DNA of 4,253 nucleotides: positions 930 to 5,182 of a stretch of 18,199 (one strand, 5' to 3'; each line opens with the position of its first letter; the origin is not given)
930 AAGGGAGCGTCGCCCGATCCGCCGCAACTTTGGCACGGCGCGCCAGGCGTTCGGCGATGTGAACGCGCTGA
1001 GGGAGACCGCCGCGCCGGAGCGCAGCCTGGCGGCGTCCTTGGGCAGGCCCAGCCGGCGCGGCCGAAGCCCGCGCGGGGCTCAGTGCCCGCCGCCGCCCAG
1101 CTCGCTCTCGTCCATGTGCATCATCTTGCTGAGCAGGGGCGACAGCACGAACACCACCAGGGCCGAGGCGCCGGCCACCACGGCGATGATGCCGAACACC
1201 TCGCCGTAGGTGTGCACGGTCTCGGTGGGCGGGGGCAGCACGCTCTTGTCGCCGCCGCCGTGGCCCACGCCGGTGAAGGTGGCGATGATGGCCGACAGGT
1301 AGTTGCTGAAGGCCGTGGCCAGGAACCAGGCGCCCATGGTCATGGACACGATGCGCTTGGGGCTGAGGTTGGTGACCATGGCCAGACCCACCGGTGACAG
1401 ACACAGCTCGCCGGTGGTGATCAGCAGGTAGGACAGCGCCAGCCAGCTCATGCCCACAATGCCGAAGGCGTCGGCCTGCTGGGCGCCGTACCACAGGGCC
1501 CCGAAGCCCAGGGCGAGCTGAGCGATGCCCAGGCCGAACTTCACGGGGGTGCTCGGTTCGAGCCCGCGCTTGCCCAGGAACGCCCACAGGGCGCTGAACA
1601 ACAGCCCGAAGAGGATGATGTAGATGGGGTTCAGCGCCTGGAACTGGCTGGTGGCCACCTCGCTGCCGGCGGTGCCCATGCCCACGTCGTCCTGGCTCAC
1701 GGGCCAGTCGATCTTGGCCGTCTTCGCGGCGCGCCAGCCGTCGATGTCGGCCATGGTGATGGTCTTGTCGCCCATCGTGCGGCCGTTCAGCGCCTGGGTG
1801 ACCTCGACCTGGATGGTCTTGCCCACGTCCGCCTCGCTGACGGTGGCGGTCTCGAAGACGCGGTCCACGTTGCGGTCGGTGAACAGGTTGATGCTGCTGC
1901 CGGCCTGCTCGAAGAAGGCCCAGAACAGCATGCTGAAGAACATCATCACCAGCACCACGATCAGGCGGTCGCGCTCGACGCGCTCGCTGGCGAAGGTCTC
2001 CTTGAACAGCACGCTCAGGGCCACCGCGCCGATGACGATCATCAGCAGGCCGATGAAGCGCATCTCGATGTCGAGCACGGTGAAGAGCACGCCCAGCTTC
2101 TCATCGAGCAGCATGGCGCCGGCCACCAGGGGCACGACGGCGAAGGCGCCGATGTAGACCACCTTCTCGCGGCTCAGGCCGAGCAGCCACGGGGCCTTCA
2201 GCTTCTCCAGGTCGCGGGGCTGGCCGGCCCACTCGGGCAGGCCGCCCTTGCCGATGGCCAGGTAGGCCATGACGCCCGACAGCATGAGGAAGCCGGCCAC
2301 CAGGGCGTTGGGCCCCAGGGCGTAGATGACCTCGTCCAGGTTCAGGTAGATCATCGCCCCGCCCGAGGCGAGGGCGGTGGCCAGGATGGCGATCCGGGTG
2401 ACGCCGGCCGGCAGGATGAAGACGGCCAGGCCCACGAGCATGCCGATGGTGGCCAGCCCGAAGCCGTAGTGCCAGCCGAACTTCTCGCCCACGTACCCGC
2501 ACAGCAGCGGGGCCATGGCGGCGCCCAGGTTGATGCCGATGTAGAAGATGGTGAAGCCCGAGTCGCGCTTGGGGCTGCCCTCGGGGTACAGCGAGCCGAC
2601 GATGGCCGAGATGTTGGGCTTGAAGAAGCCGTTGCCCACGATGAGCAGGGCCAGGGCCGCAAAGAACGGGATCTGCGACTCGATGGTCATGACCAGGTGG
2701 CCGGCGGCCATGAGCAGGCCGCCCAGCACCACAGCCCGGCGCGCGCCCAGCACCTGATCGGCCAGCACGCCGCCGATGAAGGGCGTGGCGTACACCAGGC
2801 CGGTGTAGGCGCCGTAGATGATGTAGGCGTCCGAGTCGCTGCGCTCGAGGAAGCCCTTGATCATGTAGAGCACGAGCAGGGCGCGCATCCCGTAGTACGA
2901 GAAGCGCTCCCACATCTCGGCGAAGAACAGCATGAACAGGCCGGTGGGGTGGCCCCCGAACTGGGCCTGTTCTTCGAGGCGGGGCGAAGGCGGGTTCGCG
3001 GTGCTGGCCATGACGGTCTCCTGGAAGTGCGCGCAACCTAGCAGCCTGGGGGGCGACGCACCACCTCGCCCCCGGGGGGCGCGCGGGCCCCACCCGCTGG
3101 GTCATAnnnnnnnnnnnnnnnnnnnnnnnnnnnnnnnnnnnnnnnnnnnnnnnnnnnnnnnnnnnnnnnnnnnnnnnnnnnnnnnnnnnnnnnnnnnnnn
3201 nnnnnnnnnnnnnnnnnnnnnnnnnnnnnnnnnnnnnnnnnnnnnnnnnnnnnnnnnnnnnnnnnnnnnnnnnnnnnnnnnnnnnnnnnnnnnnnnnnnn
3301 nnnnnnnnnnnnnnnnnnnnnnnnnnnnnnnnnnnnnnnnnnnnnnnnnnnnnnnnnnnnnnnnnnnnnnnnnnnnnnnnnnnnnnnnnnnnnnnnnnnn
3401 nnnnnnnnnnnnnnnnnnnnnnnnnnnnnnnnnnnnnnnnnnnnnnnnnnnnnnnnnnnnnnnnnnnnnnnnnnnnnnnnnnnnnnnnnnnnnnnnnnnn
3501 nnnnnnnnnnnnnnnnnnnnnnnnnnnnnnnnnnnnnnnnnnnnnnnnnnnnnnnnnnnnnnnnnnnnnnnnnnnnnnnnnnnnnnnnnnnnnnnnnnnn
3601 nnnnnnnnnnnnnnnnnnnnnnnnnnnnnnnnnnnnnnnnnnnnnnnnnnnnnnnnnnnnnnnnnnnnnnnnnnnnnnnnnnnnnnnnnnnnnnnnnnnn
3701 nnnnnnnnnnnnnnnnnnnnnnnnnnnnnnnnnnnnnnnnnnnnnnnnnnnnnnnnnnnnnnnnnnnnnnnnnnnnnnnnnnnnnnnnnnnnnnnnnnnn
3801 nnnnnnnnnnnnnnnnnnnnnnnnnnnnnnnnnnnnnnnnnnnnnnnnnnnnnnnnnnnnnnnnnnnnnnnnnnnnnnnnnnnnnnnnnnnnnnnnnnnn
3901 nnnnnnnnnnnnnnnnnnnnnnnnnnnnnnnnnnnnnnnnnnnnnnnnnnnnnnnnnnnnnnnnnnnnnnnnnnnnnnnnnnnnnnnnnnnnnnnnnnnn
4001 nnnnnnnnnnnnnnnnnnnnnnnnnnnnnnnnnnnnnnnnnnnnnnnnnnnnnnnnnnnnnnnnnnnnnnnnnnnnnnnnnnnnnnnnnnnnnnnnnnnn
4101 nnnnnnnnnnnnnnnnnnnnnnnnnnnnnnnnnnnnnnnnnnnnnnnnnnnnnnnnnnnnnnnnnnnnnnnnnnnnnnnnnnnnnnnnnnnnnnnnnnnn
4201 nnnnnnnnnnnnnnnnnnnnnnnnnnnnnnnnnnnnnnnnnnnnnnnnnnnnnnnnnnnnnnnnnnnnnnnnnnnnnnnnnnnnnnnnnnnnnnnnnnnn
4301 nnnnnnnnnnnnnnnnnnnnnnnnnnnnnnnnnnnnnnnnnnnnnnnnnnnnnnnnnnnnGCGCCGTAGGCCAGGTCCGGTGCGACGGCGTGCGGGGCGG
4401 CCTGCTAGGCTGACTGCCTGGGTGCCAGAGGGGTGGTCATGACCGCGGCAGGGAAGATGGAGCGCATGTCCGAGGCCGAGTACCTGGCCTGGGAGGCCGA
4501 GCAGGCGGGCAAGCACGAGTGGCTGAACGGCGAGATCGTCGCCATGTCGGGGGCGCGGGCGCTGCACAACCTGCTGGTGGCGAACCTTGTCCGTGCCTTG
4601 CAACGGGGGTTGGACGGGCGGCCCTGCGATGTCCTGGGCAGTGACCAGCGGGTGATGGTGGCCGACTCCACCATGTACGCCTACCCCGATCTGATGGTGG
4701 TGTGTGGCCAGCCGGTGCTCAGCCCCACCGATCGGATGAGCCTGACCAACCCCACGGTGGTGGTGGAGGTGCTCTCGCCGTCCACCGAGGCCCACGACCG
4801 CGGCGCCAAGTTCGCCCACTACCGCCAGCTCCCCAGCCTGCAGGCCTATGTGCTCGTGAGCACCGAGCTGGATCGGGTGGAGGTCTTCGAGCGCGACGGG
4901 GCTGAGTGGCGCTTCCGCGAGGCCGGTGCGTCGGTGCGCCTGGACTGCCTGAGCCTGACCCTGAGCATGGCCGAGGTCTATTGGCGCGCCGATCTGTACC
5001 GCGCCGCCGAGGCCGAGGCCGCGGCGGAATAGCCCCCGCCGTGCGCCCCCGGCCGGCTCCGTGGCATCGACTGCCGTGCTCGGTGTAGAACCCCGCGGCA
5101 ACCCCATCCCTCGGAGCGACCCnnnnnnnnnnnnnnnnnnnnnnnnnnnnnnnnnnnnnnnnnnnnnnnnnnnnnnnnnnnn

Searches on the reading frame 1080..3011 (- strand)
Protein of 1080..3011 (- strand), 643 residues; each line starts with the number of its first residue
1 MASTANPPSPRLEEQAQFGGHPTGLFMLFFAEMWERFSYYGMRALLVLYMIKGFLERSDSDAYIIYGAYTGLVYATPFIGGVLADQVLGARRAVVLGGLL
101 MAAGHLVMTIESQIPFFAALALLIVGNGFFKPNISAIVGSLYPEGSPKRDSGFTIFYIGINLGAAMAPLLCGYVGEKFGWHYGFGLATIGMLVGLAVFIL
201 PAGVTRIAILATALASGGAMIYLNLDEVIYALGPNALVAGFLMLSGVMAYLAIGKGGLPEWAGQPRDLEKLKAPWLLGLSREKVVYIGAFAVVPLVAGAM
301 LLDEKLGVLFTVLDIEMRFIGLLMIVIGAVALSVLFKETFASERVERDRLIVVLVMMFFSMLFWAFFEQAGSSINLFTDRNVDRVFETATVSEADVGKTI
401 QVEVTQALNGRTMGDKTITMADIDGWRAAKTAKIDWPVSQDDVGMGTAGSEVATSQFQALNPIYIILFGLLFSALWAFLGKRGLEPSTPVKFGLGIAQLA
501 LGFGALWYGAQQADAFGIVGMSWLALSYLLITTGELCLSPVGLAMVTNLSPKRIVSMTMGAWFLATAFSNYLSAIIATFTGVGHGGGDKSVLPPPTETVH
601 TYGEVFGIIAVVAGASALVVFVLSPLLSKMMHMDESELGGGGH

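Call 59: search_protein_families(library=pfam, proteins=[window:1080-3011:-], max_evalue=0.001)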
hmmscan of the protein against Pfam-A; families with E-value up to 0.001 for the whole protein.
window:1080-3011:- (643 aa): 2 families
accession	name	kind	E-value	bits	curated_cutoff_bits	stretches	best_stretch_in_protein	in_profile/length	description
PF00854.27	PTR2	-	9.4e-62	209.6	27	3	92-200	2-120/392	POT family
PF07690.21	MFS_1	-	1.2e-17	64.4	33.4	1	38-370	11-291/347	Major Facilitator Superfamily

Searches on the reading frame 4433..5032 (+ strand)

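Call 59: search_protein_families(library=pfam, proteins=[window:4433-5032:+], max_evalue=0.001)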
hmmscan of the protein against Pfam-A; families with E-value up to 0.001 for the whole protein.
window:4433-5032:+ (199 aa): 1 family
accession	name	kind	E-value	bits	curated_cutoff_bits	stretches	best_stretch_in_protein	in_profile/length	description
PF05685.18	Uma2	-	1.3e-31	109.8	27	1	15-176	2-168/172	Putative restriction endonuclease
